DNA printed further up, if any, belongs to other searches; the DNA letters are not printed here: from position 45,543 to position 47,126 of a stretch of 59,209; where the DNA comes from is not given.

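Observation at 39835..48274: LysR-controlled cluster that looks like oxalate to oxalyl-CoA to glyoxylate to C3, with non-canonical final steps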

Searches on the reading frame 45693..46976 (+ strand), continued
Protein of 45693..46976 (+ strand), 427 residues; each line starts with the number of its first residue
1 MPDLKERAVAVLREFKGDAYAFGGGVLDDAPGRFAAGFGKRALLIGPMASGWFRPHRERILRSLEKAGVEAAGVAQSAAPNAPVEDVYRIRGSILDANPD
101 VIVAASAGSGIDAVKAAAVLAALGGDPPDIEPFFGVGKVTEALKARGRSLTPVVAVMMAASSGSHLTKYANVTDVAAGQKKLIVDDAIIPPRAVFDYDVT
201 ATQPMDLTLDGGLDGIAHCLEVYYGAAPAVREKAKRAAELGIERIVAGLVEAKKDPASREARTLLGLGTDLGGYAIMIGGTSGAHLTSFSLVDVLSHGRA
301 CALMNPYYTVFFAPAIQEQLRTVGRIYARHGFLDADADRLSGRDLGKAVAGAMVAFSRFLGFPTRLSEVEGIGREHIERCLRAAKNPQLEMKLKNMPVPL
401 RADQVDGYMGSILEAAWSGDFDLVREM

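Call 34: search_protein_families(library=pfam, proteins=[L015:4685-5584:+, L042:1317-2912:+, L027:5835-7199:+, L021:291-1658:+, L014:5956-7014:+, L032:1426-2868:-, L061:1193-2671:+, L064:1371-2195:+, L080:2839-3498:+, L077:6691-7758:-], max_evalue=0.00001)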
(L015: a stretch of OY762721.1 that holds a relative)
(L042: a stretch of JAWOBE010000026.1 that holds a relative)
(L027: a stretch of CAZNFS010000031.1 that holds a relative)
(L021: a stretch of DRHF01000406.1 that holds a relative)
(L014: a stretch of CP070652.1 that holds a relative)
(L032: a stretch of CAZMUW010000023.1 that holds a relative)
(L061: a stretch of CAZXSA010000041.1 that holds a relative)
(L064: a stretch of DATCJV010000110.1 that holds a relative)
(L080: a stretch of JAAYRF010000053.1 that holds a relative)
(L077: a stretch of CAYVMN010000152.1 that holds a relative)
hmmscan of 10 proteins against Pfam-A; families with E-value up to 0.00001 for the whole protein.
L015:4685-5584:+ (299 aa): 2 families
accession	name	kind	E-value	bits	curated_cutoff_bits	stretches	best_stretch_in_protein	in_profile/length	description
PF03328.21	HpcH_HpaI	-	6e-41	140.6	25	1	5-226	1-221/221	HpcH/HpaI aldolase/citrate lyase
PF15617.12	C-C_Bond_Lyase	-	4.7e-06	26.4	28.4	0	206-274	238-301/320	C-C_Bond_Lyase of the TIM-Barrel fold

L042:1317-2912:+ (531 aa): 4 families
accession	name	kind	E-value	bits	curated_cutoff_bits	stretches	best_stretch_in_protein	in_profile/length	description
PF02826.25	2-Hacid_dh_C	-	6.3e-63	211.8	25.1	1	110-285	1-178/178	D-isomer specific 2-hydroxyacid dehydrogenase, NAD binding domain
PF00389.36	2-Hacid_dh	-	1e-32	113.1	24.6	1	6-317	3-134/134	D-isomer specific 2-hydroxyacid dehydrogenase, catalytic domain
PF19304.4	PGDH_inter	-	1.8e-28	99.5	27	1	329-445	2-117/119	D-3-phosphoglycerate dehydrogenase intervening domain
PF01842.31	ACT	-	2.9e-10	40.2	27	1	458-519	1-65/66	ACT domain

L027:5835-7199:+ (454 aa): 2 families
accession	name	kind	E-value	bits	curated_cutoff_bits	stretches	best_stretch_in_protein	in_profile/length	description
PF13660.11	DUF4147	-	1.9e-84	283.2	23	1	22-258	2-233/234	Domain of unknown function (DUF4147)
PF05161.18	MOFRL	-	8.5e-41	138.9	28.3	1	342-447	1-106/106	MOFRL family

L021:291-1658:+ (455 aa): 1 family
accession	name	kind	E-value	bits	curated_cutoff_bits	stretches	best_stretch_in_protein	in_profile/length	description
PF06808.19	DctM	-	5.4e-76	256.5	23.8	1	16-443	2-412/413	Tripartite ATP-independent periplasmic transporter, DctM component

L014:5956-7014:+ (352 aa): 2 families
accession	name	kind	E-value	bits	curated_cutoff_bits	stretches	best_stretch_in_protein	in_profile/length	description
PF21948.1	LplA-B_cat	-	9.4e-37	127.3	27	1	31-197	24-185/200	Lipoyl protein ligase A/B catalytic domain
PF10437.14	Lip_prot_lig_C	-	2.9e-06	27.6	24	1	271-327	8-64/85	Bacterial lipoate protein ligase C-terminus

L032:1426-2868:- (480 aa): 2 families
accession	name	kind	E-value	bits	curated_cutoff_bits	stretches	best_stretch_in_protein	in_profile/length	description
PF11794.13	HpaB_N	-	1.5e-103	346.5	35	1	3-272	1-270/270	4-hydroxyphenylacetate 3-hydroxylase N terminal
PF03241.18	HpaB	-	1.4e-65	220.7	25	1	279-476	1-201/202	4-hydroxyphenylacetate 3-hydroxylase C terminal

L061:1193-2671:+ (492 aa): 1 family
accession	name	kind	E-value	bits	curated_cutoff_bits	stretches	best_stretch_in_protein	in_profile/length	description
PF02952.23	Fucose_iso_C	-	7.8e-21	74.7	29.3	1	359-486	1-137/143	L-fucose isomerase, C-terminal domain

L064:1371-2195:+ (274 aa): 3 families
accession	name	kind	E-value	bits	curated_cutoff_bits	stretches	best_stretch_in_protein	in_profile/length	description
PF00456.26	Transketolase_N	-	1.7e-55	188.8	22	1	11-267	4-270/334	Transketolase, thiamine diphosphate binding domain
PF13292.11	DXP_synthase_N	-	1.1e-15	58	21.2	1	6-188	15-180/274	1-deoxy-D-xylulose-5-phosphate synthase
PF00676.26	E1_dh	-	7.6e-09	35.4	22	1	109-237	90-221/300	Dehydrogenase E1 component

L080:2839-3498:+ (219 aa): 2 families
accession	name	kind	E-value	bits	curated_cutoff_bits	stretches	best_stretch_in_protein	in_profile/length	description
PF00440.29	TetR_N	-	7.1e-14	51.8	24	1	30-75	1-46/47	Bacterial regulatory proteins, tetR family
PF17932.6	TetR_C_24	-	3.2e-06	27.8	26.4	1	99-187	5-87/114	Tetracyclin repressor-like, C-terminal domain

L077:6691-7758:- (355 aa): 1 family
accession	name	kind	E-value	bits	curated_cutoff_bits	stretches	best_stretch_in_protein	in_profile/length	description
PF04015.17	DUF362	-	1e-39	137.1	24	1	116-313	1-199/200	Domain of unknown function (DUF362)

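Call 52: search_protein_families(library=pfam, proteins=[L056:8422-9942:+, L037:8175-9656:+, L023:4493-5554:+, L023:8166-9215:+, L025:2476-3843:+, L071:4656-5525:+, L071:5536-6474:+, L075:15873-16958:+, L060:7020-8318:+, L062:7164-8129:+], max_evalue=0.00001)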
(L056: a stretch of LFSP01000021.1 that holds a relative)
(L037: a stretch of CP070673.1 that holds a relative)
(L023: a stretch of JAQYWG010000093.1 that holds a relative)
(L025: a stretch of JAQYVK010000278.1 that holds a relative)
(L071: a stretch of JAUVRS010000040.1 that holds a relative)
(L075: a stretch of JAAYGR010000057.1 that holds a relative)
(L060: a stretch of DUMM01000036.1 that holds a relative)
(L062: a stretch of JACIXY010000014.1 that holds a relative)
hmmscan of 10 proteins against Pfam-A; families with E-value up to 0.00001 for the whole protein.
L056:8422-9942:+ (506 aa): 1 family
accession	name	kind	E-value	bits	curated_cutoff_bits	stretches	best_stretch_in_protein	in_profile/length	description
PF04587.20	ADP_PFK_GK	-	2.1e-68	231.4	27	1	49-503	4-429/430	ADP-specific Phosphofructokinase/Glucokinase conserved region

L037:8175-9656:+ (493 aa): 1 family
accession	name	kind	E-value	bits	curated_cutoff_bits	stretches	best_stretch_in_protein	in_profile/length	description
PF01970.21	TctA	-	3.7e-144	480.9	28.9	1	17-435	1-421/423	Tripartite tricarboxylate transporter TctA family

L023:4493-5554:+ (353 aa): 1 family
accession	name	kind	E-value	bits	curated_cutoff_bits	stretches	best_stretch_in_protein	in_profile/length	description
PF02615.19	Ldh_2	-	1e-105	354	38.8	1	9-330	4-326/333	Malate/L-lactate dehydrogenase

L023:8166-9215:+ (349 aa): 1 family
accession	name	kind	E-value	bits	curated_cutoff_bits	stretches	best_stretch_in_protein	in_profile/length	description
PF01208.23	URO-D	-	1.4e-61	208.9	23.9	1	4-341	3-346/346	Uroporphyrinogen decarboxylase (URO-D)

L025:2476-3843:+ (455 aa): 3 families
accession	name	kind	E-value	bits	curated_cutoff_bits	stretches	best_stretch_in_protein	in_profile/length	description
PF04055.27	Radical_SAM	-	1.1e-16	61.8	29.5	1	31-201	3-166/166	Radical SAM superfamily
PF02810.21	SEC-C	-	5.3e-10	39.4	20.4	1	437-454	1-18/19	SEC-C motif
PF13186.11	SPASM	-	2.1e-08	34.7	21.5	1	304-360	8-66/67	Iron-sulfur cluster-binding domain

L071:4656-5525:+ (289 aa): 1 family
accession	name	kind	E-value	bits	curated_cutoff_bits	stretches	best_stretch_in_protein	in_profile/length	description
PF01026.27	TatD_DNase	-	5e-10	39.6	27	1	29-198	20-175/253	TatD related DNase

L071:5536-6474:+ (312 aa): 1 family
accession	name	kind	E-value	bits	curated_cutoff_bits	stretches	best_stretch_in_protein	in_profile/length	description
PF01040.23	UbiA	-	6.7e-24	85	34.2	1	33-254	6-234/250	UbiA prenyltransferase family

L075:15873-16958:+ (361 aa): 1 family
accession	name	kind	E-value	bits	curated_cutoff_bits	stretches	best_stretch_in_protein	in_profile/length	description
PF01008.23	IF-2B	-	3.4e-60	204.1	22.4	1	64-343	2-280/280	Initiation factor 2 subunit family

L060:7020-8318:+ (432 aa): 1 family
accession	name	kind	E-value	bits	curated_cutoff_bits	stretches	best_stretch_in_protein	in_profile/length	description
PF03063.25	Prismane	-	3.9e-121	405.7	27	2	55-427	136-512/513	Prismane/CO dehydrogenase family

L062:7164-8129:+ (321 aa): 3 families
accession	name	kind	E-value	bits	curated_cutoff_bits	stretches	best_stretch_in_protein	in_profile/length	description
PF13407.12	Peripla_BP_4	-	1.2e-48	166.4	35.1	1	39-289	7-255/258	Periplasmic binding protein domain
PF13458.12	Peripla_BP_6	-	6.6e-09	36.3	31.7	1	52-275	29-250/343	Periplasmic binding protein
PF00532.27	Peripla_BP_1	-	5.7e-08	33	22.2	1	41-244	12-210/281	Periplasmic binding proteins and sugar binding domain of LacI family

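Call 63: search_protein_families(library=ncbifam, proteins=[L027:15562-16989:+, L062:11317-12699:+, L072:876-2150:+, L082:11318-12799:+, L026:4423-5679:+, L007:16475-17773:+, L033:3778-5067:+, L027:12810-14243:+, L015:8649-9794:+, L034:5353-6300:-], max_evalue=1e-20)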
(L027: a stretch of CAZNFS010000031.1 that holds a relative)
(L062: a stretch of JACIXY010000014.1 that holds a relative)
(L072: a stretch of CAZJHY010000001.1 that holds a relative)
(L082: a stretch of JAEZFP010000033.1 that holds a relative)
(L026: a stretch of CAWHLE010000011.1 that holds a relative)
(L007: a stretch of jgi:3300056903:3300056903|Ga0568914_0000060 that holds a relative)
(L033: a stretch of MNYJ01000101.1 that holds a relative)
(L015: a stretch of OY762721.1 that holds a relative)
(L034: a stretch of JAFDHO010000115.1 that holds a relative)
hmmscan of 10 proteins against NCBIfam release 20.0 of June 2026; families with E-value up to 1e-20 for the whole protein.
L027:15562-16989:+ (475 aa): 4 families
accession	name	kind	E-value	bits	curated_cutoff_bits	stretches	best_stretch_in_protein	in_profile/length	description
NF052593.1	NPN_racem_MAR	equivalog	5.6e-78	262.4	500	1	20-355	1-327/415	nickel-dependent malate racemase, LarAH6 family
NF033504.2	Ni_dep_LarA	equivalog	5.4e-77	259.3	460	1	20-385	2-359/422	nickel-dependent lactate racemase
NF052525.1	NPN_LarAH10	equivalog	9.2e-70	235.5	540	1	18-343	1-328/426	NPN-dependent 2-hydroxyacid racemase, LarAH10 family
NF052595.1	NPN_LarAH5_MAR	equivalog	1.5e-62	211.9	462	1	20-359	1-330/415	nickel-dependent malate racemase, LarAH5 family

L062:11317-12699:+ (460 aa): 5 families
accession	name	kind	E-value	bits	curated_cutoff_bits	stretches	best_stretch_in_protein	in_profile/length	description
NF033504.2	Ni_dep_LarA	equivalog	3.8e-81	273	460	1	6-381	4-370/422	nickel-dependent lactate racemase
NF052593.1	NPN_racem_MAR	equivalog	2.8e-74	250.2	500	1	6-338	3-325/415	nickel-dependent malate racemase, LarAH6 family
NF052595.1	NPN_LarAH5_MAR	equivalog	2.7e-66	224.2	462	1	7-339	4-325/415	nickel-dependent malate racemase, LarAH5 family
NF052525.1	NPN_LarAH10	equivalog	1.8e-63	214.7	540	1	4-326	3-326/426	NPN-dependent 2-hydroxyacid racemase, LarAH10 family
NF052592.1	LarAH_14_15_16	equivalog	3.4e-21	75.2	740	0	13-212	21-215/520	NPN-dependent hydroxyacid isomerase, LarAH14/15/16 family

L072:876-2150:+ (424 aa): 4 families
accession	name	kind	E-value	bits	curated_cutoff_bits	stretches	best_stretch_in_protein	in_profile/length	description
NF033504.2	Ni_dep_LarA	equivalog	1.3e-144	482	460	1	2-421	1-421/422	nickel-dependent lactate racemase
NF052593.1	NPN_racem_MAR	equivalog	7.9e-106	354.1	500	1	4-421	2-414/415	nickel-dependent malate racemase, LarAH6 family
NF052595.1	NPN_LarAH5_MAR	equivalog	8.4e-91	305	462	1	4-421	2-414/415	nickel-dependent malate racemase, LarAH5 family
NF052525.1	NPN_LarAH10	equivalog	1.2e-78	264.7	540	1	2-420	2-425/426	NPN-dependent 2-hydroxyacid racemase, LarAH10 family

L082:11318-12799:+ (493 aa): 5 families
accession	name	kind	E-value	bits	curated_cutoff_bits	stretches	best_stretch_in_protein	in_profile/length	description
NF033504.2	Ni_dep_LarA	equivalog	2.7e-84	283.3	460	1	37-411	2-367/422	nickel-dependent lactate racemase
NF052593.1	NPN_racem_MAR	equivalog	2.5e-77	260.2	500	1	38-372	2-326/415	nickel-dependent malate racemase, LarAH6 family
NF052595.1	NPN_LarAH5_MAR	equivalog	5.3e-69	233.2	462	1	38-374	2-327/415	nickel-dependent malate racemase, LarAH5 family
NF052525.1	NPN_LarAH10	equivalog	6.5e-64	216.2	540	1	35-361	1-328/426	NPN-dependent 2-hydroxyacid racemase, LarAH10 family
NF052592.1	LarAH_14_15_16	equivalog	5.1e-25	87.8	740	0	44-246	19-216/520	NPN-dependent hydroxyacid isomerase, LarAH14/15/16 family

L026:4423-5679:+ (418 aa): 4 families
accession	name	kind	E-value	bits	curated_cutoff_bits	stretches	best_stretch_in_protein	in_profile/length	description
NF033504.2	Ni_dep_LarA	equivalog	1.8e-116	389.3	460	1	4-413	3-419/422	nickel-dependent lactate racemase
NF052593.1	NPN_racem_MAR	equivalog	9.5e-105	350.5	500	1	8-414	6-412/415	nickel-dependent malate racemase, LarAH6 family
NF052595.1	NPN_LarAH5_MAR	equivalog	1.6e-89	300.8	462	1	8-409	6-407/415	nickel-dependent malate racemase, LarAH5 family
NF052525.1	NPN_LarAH10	equivalog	9.7e-83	278.2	540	1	5-414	5-424/426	NPN-dependent 2-hydroxyacid racemase, LarAH10 family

L007:16475-17773:+ (432 aa): 5 families
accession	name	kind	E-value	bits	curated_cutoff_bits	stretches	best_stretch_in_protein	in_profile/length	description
NF052525.1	NPN_LarAH10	equivalog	6.9e-179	595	540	1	4-429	1-426/426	NPN-dependent 2-hydroxyacid racemase, LarAH10 family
NF052593.1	NPN_racem_MAR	equivalog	1.6e-108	362.9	500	1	7-429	2-414/415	nickel-dependent malate racemase, LarAH6 family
NF033504.2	Ni_dep_LarA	equivalog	4.6e-91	305.6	460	1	6-423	2-416/422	nickel-dependent lactate racemase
NF052595.1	NPN_LarAH5_MAR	equivalog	8e-84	282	462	1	7-429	2-414/415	nickel-dependent malate racemase, LarAH5 family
NF052592.1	LarAH_14_15_16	equivalog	1.8e-26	92.6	740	1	33-205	38-213/520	NPN-dependent hydroxyacid isomerase, LarAH14/15/16 family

L033:3778-5067:+ (429 aa): 4 families
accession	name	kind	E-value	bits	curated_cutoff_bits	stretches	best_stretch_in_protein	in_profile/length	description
NF033504.2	Ni_dep_LarA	equivalog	1.4e-104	350.2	460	1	2-421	1-420/422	nickel-dependent lactate racemase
NF052593.1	NPN_racem_MAR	equivalog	1.9e-87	293.6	500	1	4-423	2-414/415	nickel-dependent malate racemase, LarAH6 family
NF052595.1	NPN_LarAH5_MAR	equivalog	2.5e-75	254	462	1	4-422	2-413/415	nickel-dependent malate racemase, LarAH5 family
NF052525.1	NPN_LarAH10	equivalog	1e-67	228.7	540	1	2-423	2-426/426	NPN-dependent 2-hydroxyacid racemase, LarAH10 family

L027:12810-14243:+ (477 aa): 3 families
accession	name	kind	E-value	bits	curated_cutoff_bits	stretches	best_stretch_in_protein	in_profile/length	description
TIGR00387.1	glcD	equivalog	1.2e-60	205.5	567.9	1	143-472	81-413/413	glycolate oxidase subunit GlcD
NF008439.0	PRK11282.1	equivalog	3.2e-40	138.1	284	1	148-252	85-190/358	glycolate oxidase subunit GlcE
NF008408.0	PRK11230.1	equivalog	1.9e-29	102.5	897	1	7-475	23-473/499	glycolate oxidase subunit GlcD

L015:8649-9794:+ (381 aa): 7 families
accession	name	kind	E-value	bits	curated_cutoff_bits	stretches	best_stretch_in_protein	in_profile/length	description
NF004898.0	PRK06259.1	equivalog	6.8e-52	176.7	385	1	12-378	131-486/488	fumarate reductase (CoM/CoB) subunit TfrB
NF045670.1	quin_L_LdhH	equivalog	4.3e-46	157.5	800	1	132-376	454-705/706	L-lactate dehydrogenase (quinone) large subunit LdhH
NF045724.1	ferredox_TmcB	equivalog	2.6e-30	105.4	735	1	15-381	41-429/430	electron transfer complex ferredoxin TmcB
NF008369.0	PRK11168.1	equivalog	5.9e-30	104.4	278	1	140-360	161-384/401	anaerobic glycerol-3-phosphate dehydrogenase subunit C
NF045663.1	diclust_near_Sec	equivalog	6.3e-29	100.6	530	1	61-363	348-625/759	pyridine nucleotide-disulfide oxidoreductase/dicluster-binding protein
NF008434.0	PRK11274.1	equivalog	2.3e-26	92.7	333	0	14-109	22-115/409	glycolate oxidase subunit GlcF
NF045711.1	sulf_resp_HmcF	equivalog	3e-21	75.7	750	0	16-360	61-429/457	sulfate respiration complex iron-sulfur protein HmcF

L034:5353-6300:- (315 aa): 6 families
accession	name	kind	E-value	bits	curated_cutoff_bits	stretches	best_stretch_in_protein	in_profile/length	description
TIGR01505.1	tartro_sem_red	equivalog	2.4e-80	269.9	340.75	1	25-312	1-288/291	2-hydroxy-3-oxopropionate reductase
NF008592.0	PRK11559.1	equivalog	1.9e-70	237.5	397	1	24-303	3-282/296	2-hydroxy-3-oxopropionate reductase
NF011633.0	PRK15059.1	equivalog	6.4e-66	222.5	451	1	24-309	1-285/292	2-hydroxy-3-oxopropionate reductase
TIGR01692.1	HIBADH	equivalog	3.5e-61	207.1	291.6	1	28-298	1-278/288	3-hydroxyisobutyrate dehydrogenase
NF043037.1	ThreonDh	equivalog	1.4e-53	182.2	350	1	24-305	3-285/297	L-threonate dehydrogenase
NF012005.0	PRK15461.1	equivalog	5.9e-44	150.4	348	1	25-308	3-287/298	sulfolactaldehyde 3-reductase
